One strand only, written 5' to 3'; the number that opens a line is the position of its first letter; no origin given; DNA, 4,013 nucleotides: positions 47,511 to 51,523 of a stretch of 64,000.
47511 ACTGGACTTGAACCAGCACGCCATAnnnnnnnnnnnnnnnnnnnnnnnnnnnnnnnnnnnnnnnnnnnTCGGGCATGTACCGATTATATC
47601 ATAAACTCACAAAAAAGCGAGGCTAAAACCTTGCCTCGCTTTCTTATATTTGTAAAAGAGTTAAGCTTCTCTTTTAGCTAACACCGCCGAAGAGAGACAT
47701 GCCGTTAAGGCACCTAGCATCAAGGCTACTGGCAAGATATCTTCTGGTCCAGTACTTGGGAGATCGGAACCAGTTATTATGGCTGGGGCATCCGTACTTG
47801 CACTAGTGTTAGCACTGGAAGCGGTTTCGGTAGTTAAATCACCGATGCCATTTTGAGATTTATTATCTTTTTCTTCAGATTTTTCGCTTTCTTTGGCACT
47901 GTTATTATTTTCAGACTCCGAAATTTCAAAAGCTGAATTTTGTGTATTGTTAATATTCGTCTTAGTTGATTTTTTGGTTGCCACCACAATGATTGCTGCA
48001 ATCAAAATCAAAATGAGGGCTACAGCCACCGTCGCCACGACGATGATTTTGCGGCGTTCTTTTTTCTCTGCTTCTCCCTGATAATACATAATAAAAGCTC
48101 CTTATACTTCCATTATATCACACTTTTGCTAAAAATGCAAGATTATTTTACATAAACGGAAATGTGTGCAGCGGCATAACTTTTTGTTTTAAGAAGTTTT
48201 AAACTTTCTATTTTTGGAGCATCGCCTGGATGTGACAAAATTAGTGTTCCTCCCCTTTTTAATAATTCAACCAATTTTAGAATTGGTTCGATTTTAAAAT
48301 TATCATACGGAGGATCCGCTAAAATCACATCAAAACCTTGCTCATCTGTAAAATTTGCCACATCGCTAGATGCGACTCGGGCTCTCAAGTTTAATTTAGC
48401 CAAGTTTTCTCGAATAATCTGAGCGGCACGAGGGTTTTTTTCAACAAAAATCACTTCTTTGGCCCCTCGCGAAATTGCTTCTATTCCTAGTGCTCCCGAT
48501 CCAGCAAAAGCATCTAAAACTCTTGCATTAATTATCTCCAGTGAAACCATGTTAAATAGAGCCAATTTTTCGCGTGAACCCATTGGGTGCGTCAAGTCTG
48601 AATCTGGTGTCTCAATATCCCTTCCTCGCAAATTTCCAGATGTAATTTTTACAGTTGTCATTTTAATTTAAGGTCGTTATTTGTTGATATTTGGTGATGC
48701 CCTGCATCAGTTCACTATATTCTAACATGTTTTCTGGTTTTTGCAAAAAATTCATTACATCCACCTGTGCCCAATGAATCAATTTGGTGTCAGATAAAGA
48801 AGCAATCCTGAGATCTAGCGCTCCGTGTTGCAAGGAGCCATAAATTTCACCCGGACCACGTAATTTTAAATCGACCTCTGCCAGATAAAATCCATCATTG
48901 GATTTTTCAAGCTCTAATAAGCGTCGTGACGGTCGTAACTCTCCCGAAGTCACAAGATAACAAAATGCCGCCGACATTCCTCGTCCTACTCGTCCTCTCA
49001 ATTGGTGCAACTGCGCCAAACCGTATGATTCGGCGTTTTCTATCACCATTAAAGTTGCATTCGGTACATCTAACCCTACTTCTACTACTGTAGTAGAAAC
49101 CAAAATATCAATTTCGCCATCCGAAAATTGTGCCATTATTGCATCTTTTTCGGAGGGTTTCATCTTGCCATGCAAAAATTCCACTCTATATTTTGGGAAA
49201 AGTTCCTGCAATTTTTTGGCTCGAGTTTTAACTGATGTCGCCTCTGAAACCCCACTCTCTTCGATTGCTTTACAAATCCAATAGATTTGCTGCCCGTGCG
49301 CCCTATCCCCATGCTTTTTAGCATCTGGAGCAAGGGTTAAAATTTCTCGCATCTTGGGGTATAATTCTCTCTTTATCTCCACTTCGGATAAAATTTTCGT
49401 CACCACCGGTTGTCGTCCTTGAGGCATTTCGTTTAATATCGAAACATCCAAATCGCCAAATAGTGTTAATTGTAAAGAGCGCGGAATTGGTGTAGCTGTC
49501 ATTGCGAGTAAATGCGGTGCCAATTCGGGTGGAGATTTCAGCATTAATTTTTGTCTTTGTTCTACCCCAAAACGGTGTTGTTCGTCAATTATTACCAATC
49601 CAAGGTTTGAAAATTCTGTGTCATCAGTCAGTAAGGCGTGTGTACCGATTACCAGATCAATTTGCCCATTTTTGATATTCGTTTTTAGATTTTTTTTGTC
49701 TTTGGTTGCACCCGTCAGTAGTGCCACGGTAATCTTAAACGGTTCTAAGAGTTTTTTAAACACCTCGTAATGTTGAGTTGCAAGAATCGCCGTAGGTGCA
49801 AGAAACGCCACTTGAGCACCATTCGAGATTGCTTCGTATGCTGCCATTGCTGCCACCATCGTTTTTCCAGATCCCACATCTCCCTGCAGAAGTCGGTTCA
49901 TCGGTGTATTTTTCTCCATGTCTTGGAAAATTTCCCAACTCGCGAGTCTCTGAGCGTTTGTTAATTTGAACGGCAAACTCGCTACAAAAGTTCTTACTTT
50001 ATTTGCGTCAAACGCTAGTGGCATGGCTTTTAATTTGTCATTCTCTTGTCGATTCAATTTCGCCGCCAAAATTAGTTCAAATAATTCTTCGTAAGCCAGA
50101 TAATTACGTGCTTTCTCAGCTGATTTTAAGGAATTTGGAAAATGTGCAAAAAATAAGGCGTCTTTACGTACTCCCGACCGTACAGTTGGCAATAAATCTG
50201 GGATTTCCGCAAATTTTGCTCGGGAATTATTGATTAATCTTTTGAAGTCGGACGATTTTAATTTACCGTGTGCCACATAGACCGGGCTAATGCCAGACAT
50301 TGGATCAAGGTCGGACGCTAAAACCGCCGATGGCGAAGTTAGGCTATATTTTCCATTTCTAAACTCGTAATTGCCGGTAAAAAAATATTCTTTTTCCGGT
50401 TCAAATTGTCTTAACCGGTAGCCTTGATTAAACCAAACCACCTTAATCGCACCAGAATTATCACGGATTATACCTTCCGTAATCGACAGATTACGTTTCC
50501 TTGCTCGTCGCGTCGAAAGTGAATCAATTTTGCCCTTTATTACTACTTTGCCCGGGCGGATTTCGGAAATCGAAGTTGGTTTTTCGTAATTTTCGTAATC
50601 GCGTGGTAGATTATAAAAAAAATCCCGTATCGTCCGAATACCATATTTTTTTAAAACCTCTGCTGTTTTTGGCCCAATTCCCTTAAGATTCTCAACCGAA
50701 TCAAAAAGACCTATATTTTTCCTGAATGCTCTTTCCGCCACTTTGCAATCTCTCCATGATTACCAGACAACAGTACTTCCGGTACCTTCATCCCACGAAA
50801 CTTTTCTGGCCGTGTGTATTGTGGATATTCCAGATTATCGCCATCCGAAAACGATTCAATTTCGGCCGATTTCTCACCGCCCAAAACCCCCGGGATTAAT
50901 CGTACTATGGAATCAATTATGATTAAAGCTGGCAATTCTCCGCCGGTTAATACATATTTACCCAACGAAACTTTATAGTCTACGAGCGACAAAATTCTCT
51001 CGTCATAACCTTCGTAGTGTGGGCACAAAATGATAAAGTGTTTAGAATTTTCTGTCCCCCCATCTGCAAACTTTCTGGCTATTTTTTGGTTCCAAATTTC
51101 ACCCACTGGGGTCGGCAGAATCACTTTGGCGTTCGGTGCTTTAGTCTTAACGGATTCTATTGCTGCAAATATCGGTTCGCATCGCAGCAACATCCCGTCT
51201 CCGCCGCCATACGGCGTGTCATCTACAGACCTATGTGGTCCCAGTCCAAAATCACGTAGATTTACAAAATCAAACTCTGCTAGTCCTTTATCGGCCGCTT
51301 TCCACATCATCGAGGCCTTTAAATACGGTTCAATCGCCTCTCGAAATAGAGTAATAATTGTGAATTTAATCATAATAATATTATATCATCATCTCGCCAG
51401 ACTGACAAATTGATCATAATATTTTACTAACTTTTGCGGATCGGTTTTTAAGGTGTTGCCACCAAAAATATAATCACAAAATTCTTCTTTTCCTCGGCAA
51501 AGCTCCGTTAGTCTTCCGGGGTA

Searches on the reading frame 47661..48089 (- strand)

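Call 66: search_protein_families(library=pfam, proteins=[window:47661-48089:-], max_evalue=0.001)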
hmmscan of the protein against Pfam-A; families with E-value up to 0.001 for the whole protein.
window:47661-48089:- (142 aa): 1 family
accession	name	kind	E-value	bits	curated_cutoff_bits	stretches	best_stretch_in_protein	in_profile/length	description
PF14851.11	FAM176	-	1.5e-06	28.5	31.5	1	8-92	17-99/152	FAM176 family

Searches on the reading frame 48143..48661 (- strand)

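Call 66: search_protein_families(library=pfam, proteins=[window:48143-48661:-], max_evalue=0.001)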
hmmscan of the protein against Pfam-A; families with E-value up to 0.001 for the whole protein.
window:48143-48661:- (172 aa): 9 families
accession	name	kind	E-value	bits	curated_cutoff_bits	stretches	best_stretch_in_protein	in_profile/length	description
PF03602.21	Cons_hypoth95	-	8.4e-41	140.1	24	1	4-170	1-181/182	Conserved hypothetical protein 95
PF05175.20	MTS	-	1.9e-10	41.1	23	1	44-122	31-111/170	Methyltransferase small domain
PF02475.24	TRM5-TYW2_MTfase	-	1.7e-08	35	28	1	44-139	36-132/164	TRM5/TYW2 methyltransferase domain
PF13847.12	Methyltransf_31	-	1.7e-08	34.7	27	1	45-146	4-113/145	Methyltransferase domain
PF06325.19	PrmA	-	1.2e-06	28.7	22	1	42-143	159-259/296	Ribosomal protein L11 methyltransferase (PrmA)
PF13649.12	Methyltransf_25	-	2e-06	28.8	27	1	48-123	1-78/97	Methyltransferase domain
PF01170.24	UPF0020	-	6.5e-05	23.1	22.3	0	47-119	31-131/197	RMKL-like, methyltransferase domain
PF01555.25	N6_N4_Mtase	-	0.00056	20.4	26.7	0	45-84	182-220/221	DNA methylase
PF01189.24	Methyltr_RsmB-F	-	0.00083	19.5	27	0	47-118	11-88/199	16S rRNA methyltransferase RsmB/F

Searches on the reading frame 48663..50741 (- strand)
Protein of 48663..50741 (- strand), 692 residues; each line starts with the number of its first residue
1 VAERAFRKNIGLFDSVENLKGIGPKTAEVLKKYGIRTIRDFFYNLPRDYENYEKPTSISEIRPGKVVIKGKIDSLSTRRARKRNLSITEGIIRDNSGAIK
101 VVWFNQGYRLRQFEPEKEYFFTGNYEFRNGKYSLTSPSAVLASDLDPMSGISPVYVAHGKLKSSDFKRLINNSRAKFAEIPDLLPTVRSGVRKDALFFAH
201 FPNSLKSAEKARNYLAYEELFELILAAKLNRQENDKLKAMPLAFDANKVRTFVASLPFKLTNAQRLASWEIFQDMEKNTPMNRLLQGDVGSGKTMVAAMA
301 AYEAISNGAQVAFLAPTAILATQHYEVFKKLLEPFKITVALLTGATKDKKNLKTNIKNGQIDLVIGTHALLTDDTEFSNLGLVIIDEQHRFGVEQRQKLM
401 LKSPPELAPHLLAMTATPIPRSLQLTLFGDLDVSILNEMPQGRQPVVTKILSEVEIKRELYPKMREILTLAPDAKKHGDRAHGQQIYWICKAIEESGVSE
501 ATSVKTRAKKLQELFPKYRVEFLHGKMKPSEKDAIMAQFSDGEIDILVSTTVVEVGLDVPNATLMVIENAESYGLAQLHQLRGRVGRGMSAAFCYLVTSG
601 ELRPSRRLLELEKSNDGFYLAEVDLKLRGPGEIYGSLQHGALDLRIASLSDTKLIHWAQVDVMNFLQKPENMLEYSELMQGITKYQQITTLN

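Call 66: search_protein_families(library=pfam, proteins=[window:48663-50741:-], max_evalue=0.001)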
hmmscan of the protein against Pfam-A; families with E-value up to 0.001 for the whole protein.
window:48663-50741:- (692 aa): 11 families
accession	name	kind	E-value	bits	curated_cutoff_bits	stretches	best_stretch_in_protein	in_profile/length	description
PF00270.35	DEAD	-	1.2e-27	97.1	26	1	282-423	16-164/167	DEAD/DEAH box helicase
PF17191.10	RecG_wedge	-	5.6e-23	81.7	23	1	19-171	5-156/162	RecG wedge domain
PF00271.37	Helicase_C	-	2.9e-22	79.4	23.5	1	482-587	14-108/110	Helicase conserved C-terminal domain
PF04851.21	ResIII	-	8.6e-16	58.7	22.5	1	259-418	3-162/164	Type III restriction enzyme, res subunit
PF19833.4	RecG_dom3_C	-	5.5e-09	36.4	26.8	1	615-671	2-60/87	ATP-dependent DNA helicase RecG, domain 3, C-terminal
PF00176.29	SNF2-rel_dom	-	3.2e-06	26.9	24.9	1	274-435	11-182/290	SNF2-related domain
PF22590.2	Cas3-like_C_2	-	5e-05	24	27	1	506-587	17-103/106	CRISPR-associated nuclease/helicase Cas3, C-terminal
PF01336.31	tRNA_anti-codon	-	9.6e-05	22.7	27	1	66-135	1-68/75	OB-fold nucleic acid binding domain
PF13604.12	AAA_30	-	0.00021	21.5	27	1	279-400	17-109/191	AAA domain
PF18766.7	SWI2_SNF2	-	0.00032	20.9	26.7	1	289-424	27-161/221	SWI2/SNF2 ATPase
PF14520.12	HHH_5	-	0.00083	20.2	27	0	13-41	1-29/57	Helix-hairpin-helix domain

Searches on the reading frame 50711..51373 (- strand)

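Call 66: search_protein_families(library=pfam, proteins=[window:50711-51373:-], max_evalue=0.001)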
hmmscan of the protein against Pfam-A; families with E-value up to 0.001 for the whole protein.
window:50711-51373:- (220 aa): 1 family
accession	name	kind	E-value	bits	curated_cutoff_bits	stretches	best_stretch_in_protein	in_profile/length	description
PF01746.26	tRNA_m1G_MT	-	1.2e-49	169.1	27.3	1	25-217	3-186/195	tRNA (Guanine-1)-methyltransferase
